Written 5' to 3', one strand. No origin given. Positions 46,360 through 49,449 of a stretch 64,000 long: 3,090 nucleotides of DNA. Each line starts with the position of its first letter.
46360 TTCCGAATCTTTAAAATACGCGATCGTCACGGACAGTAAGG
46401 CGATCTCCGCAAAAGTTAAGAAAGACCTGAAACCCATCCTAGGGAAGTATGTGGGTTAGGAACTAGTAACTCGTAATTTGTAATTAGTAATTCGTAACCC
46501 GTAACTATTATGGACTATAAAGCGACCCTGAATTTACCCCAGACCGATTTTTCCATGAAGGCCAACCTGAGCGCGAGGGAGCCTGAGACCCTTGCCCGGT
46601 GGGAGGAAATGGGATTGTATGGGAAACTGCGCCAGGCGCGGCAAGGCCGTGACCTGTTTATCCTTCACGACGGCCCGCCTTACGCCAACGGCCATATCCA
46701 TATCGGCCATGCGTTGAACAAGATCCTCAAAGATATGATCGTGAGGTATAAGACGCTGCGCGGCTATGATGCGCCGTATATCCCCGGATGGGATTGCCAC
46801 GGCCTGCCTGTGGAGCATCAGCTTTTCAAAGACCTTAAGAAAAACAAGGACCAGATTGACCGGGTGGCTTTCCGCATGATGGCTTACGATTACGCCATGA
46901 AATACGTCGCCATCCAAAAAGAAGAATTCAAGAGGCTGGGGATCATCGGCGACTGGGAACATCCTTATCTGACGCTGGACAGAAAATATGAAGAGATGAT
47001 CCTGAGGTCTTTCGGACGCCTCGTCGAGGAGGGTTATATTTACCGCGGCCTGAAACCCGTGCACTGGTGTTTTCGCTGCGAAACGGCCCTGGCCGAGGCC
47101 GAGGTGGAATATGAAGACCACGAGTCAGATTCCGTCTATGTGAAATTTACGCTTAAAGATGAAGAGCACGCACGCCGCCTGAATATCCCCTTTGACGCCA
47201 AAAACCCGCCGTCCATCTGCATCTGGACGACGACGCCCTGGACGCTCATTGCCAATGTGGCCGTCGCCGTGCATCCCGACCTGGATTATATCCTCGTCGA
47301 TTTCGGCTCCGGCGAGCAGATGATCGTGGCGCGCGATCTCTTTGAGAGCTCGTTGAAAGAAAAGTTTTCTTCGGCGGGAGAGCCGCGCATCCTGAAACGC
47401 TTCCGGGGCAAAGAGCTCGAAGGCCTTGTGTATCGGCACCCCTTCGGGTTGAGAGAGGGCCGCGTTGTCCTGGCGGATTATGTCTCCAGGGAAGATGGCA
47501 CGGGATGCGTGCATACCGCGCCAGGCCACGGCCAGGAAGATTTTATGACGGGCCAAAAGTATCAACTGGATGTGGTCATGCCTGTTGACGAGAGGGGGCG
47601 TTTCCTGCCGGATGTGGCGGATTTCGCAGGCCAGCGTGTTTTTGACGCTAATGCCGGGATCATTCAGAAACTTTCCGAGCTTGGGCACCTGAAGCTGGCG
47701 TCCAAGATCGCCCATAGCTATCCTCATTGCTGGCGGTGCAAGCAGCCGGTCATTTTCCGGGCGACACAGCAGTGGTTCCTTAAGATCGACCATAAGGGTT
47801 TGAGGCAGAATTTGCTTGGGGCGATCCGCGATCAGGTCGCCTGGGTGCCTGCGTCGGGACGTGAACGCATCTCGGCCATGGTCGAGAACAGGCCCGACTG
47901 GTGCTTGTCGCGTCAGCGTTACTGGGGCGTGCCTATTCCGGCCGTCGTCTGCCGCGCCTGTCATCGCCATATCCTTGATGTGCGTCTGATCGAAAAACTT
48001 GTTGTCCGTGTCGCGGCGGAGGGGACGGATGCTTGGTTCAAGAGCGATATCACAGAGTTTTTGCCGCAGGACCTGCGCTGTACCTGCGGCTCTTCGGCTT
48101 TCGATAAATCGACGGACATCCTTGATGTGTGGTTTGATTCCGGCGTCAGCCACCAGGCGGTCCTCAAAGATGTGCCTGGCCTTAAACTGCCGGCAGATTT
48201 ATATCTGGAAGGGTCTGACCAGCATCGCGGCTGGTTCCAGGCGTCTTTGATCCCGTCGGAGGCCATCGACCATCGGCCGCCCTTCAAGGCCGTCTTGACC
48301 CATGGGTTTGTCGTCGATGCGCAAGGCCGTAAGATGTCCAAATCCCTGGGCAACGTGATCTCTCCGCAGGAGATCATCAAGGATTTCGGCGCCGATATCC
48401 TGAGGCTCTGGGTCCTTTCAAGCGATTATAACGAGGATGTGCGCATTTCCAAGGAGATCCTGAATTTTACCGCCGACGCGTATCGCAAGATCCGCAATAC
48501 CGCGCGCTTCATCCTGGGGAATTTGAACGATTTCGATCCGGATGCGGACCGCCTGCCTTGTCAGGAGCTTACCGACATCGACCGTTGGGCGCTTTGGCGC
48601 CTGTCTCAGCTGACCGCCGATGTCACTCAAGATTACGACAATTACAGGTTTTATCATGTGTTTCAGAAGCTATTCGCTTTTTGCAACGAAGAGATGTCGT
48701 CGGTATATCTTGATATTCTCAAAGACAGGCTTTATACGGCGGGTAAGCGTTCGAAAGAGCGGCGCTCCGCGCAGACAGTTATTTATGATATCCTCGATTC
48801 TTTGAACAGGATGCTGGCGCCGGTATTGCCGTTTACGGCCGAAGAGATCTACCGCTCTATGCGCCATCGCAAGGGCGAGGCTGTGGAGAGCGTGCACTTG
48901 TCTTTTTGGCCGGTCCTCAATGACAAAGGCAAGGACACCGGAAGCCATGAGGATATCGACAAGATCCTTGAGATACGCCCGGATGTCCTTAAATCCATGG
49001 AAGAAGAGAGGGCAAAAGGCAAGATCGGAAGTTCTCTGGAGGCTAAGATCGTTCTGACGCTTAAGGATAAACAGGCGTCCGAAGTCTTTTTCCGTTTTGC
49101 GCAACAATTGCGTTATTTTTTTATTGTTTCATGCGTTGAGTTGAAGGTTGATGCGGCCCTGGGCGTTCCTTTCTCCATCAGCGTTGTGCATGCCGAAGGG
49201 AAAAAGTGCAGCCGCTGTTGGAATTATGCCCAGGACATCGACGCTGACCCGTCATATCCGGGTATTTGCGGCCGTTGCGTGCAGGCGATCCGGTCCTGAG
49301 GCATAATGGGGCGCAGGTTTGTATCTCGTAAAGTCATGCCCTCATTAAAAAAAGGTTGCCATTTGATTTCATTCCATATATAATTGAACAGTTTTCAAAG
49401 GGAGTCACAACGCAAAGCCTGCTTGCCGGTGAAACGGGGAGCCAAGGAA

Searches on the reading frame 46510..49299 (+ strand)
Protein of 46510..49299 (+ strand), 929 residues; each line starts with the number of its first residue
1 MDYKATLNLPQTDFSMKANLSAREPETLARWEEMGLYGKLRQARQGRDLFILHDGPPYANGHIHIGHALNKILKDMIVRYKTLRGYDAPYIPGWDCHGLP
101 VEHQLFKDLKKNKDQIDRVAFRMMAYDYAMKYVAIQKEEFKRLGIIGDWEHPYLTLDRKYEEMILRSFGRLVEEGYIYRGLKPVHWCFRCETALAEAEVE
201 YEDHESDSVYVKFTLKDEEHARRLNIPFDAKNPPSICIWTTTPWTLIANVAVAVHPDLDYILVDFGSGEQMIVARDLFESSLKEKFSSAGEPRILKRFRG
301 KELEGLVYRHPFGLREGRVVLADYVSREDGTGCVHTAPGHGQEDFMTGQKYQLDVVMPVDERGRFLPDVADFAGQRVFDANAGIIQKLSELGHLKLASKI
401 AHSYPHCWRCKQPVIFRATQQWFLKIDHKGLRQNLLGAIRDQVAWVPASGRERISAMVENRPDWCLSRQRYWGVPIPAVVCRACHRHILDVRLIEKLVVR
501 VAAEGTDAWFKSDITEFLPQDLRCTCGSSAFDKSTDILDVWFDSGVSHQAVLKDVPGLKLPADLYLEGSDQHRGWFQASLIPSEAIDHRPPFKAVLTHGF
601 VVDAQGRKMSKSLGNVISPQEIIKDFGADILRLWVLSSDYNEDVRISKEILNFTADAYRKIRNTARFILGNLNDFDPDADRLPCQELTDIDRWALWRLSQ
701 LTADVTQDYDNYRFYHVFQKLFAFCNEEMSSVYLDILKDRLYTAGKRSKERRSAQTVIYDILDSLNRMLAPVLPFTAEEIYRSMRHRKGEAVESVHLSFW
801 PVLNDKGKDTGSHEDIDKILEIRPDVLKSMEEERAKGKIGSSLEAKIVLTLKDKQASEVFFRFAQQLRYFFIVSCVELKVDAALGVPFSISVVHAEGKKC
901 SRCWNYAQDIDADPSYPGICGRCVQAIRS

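Call 15: find_encoding_contigs(protein=window:46510-49299:+, flank=10000, max_places=1)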
Protein window:46510-49299:+ (929 aa): 3 contigs read that carry it; 1 place shown.
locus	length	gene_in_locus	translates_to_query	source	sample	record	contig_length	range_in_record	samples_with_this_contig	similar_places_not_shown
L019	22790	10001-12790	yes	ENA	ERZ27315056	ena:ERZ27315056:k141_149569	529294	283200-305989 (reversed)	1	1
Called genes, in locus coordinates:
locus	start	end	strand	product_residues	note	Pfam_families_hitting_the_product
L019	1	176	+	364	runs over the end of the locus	PF01098:FTSW_RODA_SPOVE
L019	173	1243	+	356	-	PF03033:Glyco_transf_28, PF04101:Glyco_tran_28_C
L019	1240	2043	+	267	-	PF13485:Peptidase_MA_2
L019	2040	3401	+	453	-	PF01225:Mur_ligase, PF08245:Mur_ligase_M, PF02875:Mur_ligase_C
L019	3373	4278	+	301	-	PF01565:FAD_binding_4, PF02873:MurB_C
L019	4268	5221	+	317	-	PF01820:Dala_Dala_lig_N, PF02222:ATP-grasp (weak), PF02655:ATP-grasp_3, PF02786:CPSase_L_D2 (weak), PF08443:RimK, PF07478:Dala_Dala_lig_C, PF13535:ATP-grasp_4 (faint)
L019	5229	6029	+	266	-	PF03799:FtsQ_DivIB_C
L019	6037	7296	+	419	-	PF11104:PilM_2 (weak), PF02491:SHS2_FTSA, PF06723:MreB_Mbl (weak), PF14450:FtsA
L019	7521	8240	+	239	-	PF01168:Ala_racemase_N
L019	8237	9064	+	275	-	PF01408:GFO_IDH_MocA (weak), PF03435:Sacchrp_dh_NADP (faint), PF03446:NAD_binding_2, PF03807:F420_oxidored, PF14748:P5CR_dimer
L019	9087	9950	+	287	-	PF01048:PNP_UDP_1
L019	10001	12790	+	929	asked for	PF00133:tRNA-synt_1, PF09334:tRNA-synt_1g, PF13603:tRNA-synt_1_2 (weak), PF01406:tRNA-synt_1e, PF01921:tRNA-synt_1f (weak), PF09334:tRNA-synt_1g (weak), PF08264:Anticodon_1, PF06827:zf-FPG_IleRS (weak)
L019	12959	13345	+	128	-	PF01258:zf-dskA_traR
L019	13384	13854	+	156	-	PF01252:Peptidase_A8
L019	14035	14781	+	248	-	PF01790:LGT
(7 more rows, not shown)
